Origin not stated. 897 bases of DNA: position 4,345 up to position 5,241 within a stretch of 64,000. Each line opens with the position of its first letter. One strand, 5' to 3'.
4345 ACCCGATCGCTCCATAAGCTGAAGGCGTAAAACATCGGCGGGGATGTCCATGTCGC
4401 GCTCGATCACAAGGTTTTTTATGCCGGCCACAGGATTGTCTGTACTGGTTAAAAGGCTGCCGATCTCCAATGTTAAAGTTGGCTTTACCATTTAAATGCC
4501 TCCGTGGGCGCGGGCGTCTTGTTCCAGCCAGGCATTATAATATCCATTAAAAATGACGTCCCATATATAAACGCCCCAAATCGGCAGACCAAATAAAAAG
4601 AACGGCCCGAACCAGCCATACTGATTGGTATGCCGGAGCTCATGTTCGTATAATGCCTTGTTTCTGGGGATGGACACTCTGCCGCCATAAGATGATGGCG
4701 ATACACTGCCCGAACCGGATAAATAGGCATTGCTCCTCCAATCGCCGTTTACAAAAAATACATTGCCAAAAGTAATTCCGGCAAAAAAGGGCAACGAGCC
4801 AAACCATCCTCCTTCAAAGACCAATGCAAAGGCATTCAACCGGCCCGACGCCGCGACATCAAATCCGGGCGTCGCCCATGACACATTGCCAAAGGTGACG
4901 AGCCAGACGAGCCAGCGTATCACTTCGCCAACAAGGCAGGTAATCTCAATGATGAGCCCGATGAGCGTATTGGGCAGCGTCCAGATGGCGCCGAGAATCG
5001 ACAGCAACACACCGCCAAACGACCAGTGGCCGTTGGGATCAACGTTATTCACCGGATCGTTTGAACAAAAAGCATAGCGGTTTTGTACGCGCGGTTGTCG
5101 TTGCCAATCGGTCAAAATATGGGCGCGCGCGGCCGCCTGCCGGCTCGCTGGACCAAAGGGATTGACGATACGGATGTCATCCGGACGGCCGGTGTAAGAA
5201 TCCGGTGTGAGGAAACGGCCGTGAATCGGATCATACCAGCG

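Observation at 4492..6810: Rhs/YD-repeat cargo gene inserted inside the structural operon, with a hydrophobic HExxH C-terminal domain and no adjacent immunity gene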

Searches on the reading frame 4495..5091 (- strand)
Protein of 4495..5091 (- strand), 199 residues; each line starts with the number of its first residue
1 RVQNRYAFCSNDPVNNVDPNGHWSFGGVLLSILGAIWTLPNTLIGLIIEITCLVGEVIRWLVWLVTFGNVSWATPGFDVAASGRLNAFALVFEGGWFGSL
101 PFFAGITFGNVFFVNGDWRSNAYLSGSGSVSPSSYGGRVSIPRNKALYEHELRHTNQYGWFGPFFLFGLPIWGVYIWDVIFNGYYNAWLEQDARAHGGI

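Call 5: search_protein_families(library=pfam, proteins=[window:4495-5025:-], max_evalue=10)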
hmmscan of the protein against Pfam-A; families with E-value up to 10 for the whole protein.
seq(177 aa): 0 families

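Call 7: find_homologous_proteins(query=window:4495-5091:-, max_evalue=0.001)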
Query seq(199 aa) (199 aa): 39 proteins with E <= 0.001 among 355 candidates.
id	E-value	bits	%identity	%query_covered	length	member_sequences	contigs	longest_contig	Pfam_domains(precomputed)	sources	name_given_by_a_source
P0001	1.5e-97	344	74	99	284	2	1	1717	-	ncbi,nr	ncbi:MAG TPA: hypothetical protein PLL72_25180, partial [Burkholderiaceae bacterium]|nr:hypothetical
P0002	3.4e-93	330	71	99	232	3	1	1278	-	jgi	jgi:hypothetical protein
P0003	4.4e-93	329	70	100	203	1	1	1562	-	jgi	jgi:hypothetical protein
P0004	6.0e-93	329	72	99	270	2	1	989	-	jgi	jgi:RHS repeat-associated protein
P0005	5.2e-92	326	69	99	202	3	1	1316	-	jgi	jgi:hypothetical protein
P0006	5.3e-92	326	73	99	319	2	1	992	PF25023.2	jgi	jgi:RHS repeat-associated protein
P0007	1.2e-91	325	71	100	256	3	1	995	-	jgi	-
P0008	3.4e-90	320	70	99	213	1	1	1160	-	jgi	jgi:hypothetical protein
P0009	4.3e-90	319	70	99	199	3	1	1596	-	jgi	jgi:hypothetical protein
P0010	4.7e-90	319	70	100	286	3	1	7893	-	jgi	jgi:hypothetical protein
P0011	1.4e-88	314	68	99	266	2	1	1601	-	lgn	-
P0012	1.7e-88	314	68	99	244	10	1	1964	-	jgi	jgi:hypothetical protein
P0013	3.8e-88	313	66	99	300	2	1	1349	-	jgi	jgi:RHS repeat-associated protein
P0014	1.4e-87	311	66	99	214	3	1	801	-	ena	-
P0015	2.9e-87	310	66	99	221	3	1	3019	-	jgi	jgi:hypothetical protein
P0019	9.0e-77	276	58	100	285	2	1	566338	-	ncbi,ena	-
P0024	2.0e-68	249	58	99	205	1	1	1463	-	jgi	jgi:hypothetical protein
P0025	4.4e-67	244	56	100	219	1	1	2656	-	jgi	jgi:hypothetical protein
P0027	1.3e-56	210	49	98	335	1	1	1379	-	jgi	jgi:hypothetical protein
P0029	1.4e-53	200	73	60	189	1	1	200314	-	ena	-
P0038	3.5e-12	65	34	78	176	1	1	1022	-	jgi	jgi:hypothetical protein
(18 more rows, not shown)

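Call 9: find_encoding_contigs(protein=P0019, flank=10000, max_places=3)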
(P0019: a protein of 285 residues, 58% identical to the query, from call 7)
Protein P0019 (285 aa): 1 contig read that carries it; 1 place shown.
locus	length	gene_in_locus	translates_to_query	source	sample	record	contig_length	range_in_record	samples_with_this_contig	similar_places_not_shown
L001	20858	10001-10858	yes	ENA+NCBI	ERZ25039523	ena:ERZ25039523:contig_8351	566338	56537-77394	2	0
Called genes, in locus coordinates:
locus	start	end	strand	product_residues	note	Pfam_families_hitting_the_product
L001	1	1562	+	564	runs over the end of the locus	PF22671:Gp18_domIII_N (weak), PF04984:Phage_sheath_1, PF17482:Phage_sheath_1C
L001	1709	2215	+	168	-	-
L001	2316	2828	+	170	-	-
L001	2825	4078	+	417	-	-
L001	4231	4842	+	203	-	-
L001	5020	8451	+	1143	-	PF04513:Baculo_PEP_C (faint)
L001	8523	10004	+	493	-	PF25023:TEN_YD-shell, PF05593:RHS_repeat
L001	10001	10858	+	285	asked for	-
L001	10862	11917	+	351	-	-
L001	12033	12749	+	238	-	PF04717:Phage_base_V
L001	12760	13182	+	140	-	-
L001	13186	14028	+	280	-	-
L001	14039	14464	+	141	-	PF10934:Sheath_initiator (weak)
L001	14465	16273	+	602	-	PF04865:Baseplate_J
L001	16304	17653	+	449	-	-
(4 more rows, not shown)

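Call 10: find_encoding_contigs(protein=P0029, flank=10000, max_places=3)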
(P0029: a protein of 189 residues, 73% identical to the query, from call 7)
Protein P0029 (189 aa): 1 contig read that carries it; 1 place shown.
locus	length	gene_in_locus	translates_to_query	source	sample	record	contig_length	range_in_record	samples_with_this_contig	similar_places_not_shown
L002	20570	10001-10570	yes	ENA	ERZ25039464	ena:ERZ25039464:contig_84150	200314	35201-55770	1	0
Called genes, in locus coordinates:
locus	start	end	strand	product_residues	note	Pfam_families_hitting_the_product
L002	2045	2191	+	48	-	-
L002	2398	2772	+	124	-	-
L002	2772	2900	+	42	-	-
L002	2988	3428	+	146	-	-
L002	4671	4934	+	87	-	-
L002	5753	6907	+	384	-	-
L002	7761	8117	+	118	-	-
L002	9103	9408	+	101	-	-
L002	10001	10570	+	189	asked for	-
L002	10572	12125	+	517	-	-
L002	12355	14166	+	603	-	-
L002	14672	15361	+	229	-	-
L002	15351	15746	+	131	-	-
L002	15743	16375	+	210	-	-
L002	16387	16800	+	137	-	-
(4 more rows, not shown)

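Call 31: predict_structure(alignment_id=A3)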
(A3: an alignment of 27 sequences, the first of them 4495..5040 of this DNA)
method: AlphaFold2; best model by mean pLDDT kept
length: 182 residues; sequences in the alignment: 27
mean_pLDDT: 90.0   pTM: 0.85
mean pLDDT of the five models: 90.0, 88.0, 87.9, 87.3, 85.8
residues with pLDDT >= 90: 132; 70-90: 42; 50-70: 6; < 50: 2
segments of 3 or more residues with pLDDT < 50: none
pLDDT, mean of each block of 10 residues (from residue 1): 64 87 94 93 93 90 92 94 88 94 86 93 93 96 92 81 93 96 90
secondary structure, 60 per line:
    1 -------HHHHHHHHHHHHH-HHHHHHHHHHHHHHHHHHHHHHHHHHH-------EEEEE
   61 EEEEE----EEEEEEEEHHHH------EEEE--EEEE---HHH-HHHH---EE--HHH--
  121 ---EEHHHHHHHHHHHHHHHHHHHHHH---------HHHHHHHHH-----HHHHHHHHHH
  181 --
elements in order: H8-20 H22-48 E56-65 E70-77 H78-81 E88-91 E94-97 H105-108 H126-147 H157-165 H171-180

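Call 43: search_solved_structures(query=A3, max_evalue=10, show_alignments=3)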
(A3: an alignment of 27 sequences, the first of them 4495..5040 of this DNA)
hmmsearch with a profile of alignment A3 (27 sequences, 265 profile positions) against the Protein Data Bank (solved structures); distinct sequences matched with E-value up to 10: 2.
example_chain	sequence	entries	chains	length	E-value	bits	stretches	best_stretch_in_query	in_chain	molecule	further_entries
9on3_A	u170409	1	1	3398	0.06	16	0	2-32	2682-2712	SGS4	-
8fjp_A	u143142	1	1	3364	0.19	14.3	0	70-102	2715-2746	salivary gland surface protein 1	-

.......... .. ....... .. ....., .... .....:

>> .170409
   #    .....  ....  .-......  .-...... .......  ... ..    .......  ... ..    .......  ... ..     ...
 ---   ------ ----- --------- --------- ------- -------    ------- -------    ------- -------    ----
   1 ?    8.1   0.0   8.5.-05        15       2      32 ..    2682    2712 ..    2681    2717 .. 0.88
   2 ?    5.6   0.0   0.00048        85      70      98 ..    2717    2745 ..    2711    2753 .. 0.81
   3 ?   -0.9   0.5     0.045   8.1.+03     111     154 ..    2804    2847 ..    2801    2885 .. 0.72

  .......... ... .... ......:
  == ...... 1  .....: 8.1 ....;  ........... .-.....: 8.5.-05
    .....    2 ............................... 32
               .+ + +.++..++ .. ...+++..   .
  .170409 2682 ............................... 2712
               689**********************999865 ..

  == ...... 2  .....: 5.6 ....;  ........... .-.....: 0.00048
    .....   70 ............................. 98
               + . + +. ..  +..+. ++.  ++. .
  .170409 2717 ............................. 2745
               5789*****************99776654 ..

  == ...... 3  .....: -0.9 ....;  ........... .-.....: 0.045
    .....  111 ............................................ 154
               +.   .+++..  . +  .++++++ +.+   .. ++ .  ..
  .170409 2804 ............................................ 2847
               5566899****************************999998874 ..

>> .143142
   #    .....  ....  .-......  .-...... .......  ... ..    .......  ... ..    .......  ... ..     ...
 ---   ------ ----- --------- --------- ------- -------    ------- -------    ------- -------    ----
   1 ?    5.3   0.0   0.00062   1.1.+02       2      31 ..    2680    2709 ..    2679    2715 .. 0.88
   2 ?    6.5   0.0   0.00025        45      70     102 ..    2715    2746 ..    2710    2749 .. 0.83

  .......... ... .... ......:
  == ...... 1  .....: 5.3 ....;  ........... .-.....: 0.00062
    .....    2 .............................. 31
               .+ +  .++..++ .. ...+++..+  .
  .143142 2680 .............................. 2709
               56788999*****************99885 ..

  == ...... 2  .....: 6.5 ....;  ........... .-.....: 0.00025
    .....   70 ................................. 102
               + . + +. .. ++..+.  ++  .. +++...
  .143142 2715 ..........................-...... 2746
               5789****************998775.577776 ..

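Call 44: search_protein_representatives(alignment_id=A3)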
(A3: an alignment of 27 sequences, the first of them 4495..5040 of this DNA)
Query: 27 sequences, 265 profile positions. Proteins with E-value up to 0.001 (for the whole library): 1661; up to 1e-10: 105; up to 1e-30: 53. The best 150 are listed.
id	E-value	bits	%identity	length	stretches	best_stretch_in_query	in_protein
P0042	2.3e-141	486.2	-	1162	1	2-265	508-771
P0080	6.3e-140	481.5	-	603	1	2-264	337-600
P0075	4.1e-139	478.8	-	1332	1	2-264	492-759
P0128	5.9e-139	478.3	-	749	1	2-265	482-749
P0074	2.2e-138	476.4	-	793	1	2-264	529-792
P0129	3.1e-136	469.4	-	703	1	2-265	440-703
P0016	4.6e-135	465.5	-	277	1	2-265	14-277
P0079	8.9e-134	461.3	-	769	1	2-265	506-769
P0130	6.5e-132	455.2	-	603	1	2-265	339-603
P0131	1.7e-129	447.2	-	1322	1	2-264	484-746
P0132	8.4e-129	445.0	-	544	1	2-263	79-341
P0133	5.2e-126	435.9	-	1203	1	5-263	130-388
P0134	8.5e-124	428.6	-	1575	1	2-263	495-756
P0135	3.5e-123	426.6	-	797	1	2-265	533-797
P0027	2.9e-114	397.3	-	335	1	2-264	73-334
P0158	6.3e-37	143.8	-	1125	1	6-264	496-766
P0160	5.2e-35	137.5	-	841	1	6-237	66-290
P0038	9.8e-35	136.6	-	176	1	105-263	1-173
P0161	1.9e-34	135.7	-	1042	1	6-263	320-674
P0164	7.2e-33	130.5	-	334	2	24-250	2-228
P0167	2.7e-29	118.8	-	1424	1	2-243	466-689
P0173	6.4e-23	97.9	-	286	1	60-264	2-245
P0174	2.9e-21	92.4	-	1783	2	8-181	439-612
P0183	2.2e-15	73.2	-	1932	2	8-182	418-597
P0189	3.0e-13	66.2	-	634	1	87-263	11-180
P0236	4.1e-09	52.6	-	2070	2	200-240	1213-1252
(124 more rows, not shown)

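Call 46: search_protein_families(library=pfam, proteins=[P0174, P0183, P0158, P0161, P0167, P0134], max_evalue=0.001)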
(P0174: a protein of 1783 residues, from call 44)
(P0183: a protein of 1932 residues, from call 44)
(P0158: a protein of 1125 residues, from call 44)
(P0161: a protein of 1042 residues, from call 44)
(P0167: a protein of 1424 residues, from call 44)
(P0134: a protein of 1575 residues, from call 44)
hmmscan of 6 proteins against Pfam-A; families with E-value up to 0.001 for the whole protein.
P0174 (1783 aa): 1 family
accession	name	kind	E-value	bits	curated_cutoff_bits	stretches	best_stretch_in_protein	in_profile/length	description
PF05593.20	RHS_repeat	-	4.3e-19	68.8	22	2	307-342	1-36/38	RHS Repeat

P0183 (1932 aa): 1 family
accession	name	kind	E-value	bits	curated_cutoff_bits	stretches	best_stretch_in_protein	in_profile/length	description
PF05593.20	RHS_repeat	-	2.6e-13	50.5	22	2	254-287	2-35/38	RHS Repeat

P0158 (1125 aa): 2 families
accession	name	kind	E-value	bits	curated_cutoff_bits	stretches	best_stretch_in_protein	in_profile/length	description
PF05593.20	RHS_repeat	-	3.4e-30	104.2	22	3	85-121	1-37/38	RHS Repeat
PF03527.20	RHS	-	6.4e-08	32.8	27.9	0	446-479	2-35/38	RHS protein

P0161 (1042 aa): 2 families
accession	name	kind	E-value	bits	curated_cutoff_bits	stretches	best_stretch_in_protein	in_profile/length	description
PF05593.20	RHS_repeat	-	7.6e-14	52.1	22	1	195-221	1-27/38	RHS Repeat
PF22054.2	BVU_2266-like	-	4.6e-05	23.3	27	0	107-142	15-49/237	BVU_2266-like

P0167 (1424 aa): 5 families
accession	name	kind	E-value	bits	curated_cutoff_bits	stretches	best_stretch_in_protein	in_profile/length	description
PF05593.20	RHS_repeat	-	7.9e-23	80.8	22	3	78-114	1-37/38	RHS Repeat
PF25023.1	TEN_YD-shell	-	5.8e-13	48.3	50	1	250-494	624-866/909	Teneurin YD-shell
PF03527.20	RHS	-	1.2e-10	41.5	27.9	1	420-455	2-37/38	RHS protein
PF13688.12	Reprolysin_5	-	8.1e-07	29.9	27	1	1237-1374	28-162/196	Metallo-peptidase family M12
PF13582.12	Reprolysin_3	-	1.7e-05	25.8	22.4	1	1237-1368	3-122/123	Metallo-peptidase family M12B Reprolysin-like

P0134 (1575 aa): 1 family
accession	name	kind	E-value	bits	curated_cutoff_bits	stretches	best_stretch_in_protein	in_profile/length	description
PF05593.20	RHS_repeat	-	1.2e-27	96.1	22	3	50-84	1-36/38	RHS Repeat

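Call 47: find_encoding_contigs(protein=P0174, flank=10000, max_places=2)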
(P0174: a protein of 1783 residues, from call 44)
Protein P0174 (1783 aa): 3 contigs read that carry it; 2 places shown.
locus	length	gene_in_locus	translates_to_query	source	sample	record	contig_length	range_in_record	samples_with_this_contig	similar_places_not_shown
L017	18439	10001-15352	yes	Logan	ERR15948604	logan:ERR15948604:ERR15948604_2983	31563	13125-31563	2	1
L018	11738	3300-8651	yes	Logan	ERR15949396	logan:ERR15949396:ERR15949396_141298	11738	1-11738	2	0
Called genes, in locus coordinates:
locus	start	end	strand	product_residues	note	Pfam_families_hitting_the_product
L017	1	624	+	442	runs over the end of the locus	-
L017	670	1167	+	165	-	-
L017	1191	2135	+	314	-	-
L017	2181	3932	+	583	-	-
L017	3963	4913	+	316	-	-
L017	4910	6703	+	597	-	-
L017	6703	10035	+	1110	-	-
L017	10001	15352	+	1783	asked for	PF25023:TEN_YD-shell, PF05593:RHS_repeat (weak)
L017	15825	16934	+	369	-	PF01590:GAF (weak), PF00990:GGDEF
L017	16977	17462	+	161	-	-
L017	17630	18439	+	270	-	?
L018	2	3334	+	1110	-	?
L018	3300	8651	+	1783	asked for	PF25023:TEN_YD-shell, PF05593:RHS_repeat (weak)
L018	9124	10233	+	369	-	PF01590:GAF (weak), PF00990:GGDEF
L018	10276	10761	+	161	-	-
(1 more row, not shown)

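Call 48: find_encoding_contigs(protein=P0167, flank=10000, max_places=2)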
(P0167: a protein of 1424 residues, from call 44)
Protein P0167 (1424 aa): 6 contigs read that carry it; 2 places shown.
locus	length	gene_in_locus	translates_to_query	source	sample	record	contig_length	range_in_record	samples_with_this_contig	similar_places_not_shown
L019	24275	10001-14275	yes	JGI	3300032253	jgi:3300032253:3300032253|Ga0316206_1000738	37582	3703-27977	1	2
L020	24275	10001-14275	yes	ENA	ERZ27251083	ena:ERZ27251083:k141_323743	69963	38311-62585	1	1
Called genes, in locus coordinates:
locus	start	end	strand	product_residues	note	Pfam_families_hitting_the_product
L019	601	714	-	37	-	-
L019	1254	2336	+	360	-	-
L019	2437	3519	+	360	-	PF04984:Phage_sheath_1, PF17482:Phage_sheath_1C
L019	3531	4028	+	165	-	-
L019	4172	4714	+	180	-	-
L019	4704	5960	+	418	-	-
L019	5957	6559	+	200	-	-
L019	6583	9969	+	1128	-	PF04513:Baculo_PEP_C (faint)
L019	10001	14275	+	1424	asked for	PF05593:RHS_repeat (faint), PF25023:TEN_YD-shell, PF03527:RHS, PF13582:Reprolysin_3 (faint), PF13688:Reprolysin_5 (weak)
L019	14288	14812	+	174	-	PF03130:HEAT_PBS (faint), PF13646:HEAT_2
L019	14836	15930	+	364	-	PF05954:Phage_GPD (weak)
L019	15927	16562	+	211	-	PF04717:Phage_base_V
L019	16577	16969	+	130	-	PF13665:Tox-PAAR-like (weak), PF05488:PAAR_motif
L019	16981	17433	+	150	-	-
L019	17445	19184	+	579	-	PF04865:Baseplate_J, PF07028:DUF1319 (faint)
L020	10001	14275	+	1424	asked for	PF05593:RHS_repeat (faint), PF25023:TEN_YD-shell, PF03527:RHS, PF13582:Reprolysin_3 (faint), PF13688:Reprolysin_5 (weak)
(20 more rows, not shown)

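Call 49: search_protein_families(library=pfam, alignment_id=A3, max_evalue=10)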
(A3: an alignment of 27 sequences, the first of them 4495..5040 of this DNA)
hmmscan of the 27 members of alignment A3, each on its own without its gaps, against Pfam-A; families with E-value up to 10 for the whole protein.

A. member 1, window:4495-5040:- (182 aa): 0 families

B. families by the number of members that match (of 27 scanned): 5 families
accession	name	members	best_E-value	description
PF13699.11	eCIS_core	4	0.00018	eCIS core domain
PF19870.4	DUF6343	2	0.054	Family of unknown function (DUF6343)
PF17932.6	TetR_C_24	1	0.039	Tetracyclin repressor-like, C-terminal domain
PF19940.4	DUF6402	1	0.26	Family of unknown function (DUF6402)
PF20573.4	DUF6782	1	0.31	Putative metallopeptidase family (DUF6782)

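Call 50: search_protein_families(library=pfam, proteins=[P0009, P0013, P0014, P0015, P0024, P0008, P0038, P0025, P0027], max_evalue=1)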
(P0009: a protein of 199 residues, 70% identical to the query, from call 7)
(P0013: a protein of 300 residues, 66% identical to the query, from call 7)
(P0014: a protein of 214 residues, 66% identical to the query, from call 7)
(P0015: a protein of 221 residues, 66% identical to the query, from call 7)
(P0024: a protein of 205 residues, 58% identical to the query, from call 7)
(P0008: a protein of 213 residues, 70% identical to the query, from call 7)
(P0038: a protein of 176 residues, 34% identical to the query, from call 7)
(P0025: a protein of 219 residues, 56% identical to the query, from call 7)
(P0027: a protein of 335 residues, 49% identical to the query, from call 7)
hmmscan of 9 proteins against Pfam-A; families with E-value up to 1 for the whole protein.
P0009 (199 aa): 0 families

P0013 (300 aa): 1 family
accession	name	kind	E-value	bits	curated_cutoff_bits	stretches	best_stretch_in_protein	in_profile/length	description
PF13699.11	eCIS_core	-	0.26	11.9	22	0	243-259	59-75/79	eCIS core domain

P0014 (214 aa): 1 family
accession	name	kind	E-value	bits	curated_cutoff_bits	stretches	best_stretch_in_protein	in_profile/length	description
PF13699.11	eCIS_core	-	0.15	12.7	22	0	158-173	60-75/79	eCIS core domain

P0015 (221 aa): 1 family
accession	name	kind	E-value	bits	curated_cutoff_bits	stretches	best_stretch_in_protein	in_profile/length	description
PF13699.11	eCIS_core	-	0.27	11.9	22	0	165-180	60-75/79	eCIS core domain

P0024 (205 aa): 0 families

P0008 (213 aa): 0 families

P0038 (176 aa): 2 families
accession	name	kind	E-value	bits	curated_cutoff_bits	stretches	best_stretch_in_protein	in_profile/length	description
PF13699.11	eCIS_core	-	0.00018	22.1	22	1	65-99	36-75/79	eCIS core domain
PF20573.4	DUF6782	-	0.31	10.7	27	1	86-99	91-104/241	Putative metallopeptidase family (DUF6782)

P0025 (219 aa): 0 families

P0027 (335 aa): 0 families

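Call 51: search_solved_structures(query=P0038, max_evalue=10, show_alignments=3)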
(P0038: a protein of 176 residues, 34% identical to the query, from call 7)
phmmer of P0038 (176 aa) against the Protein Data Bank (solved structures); distinct sequences matched with E-value up to 10: 0.
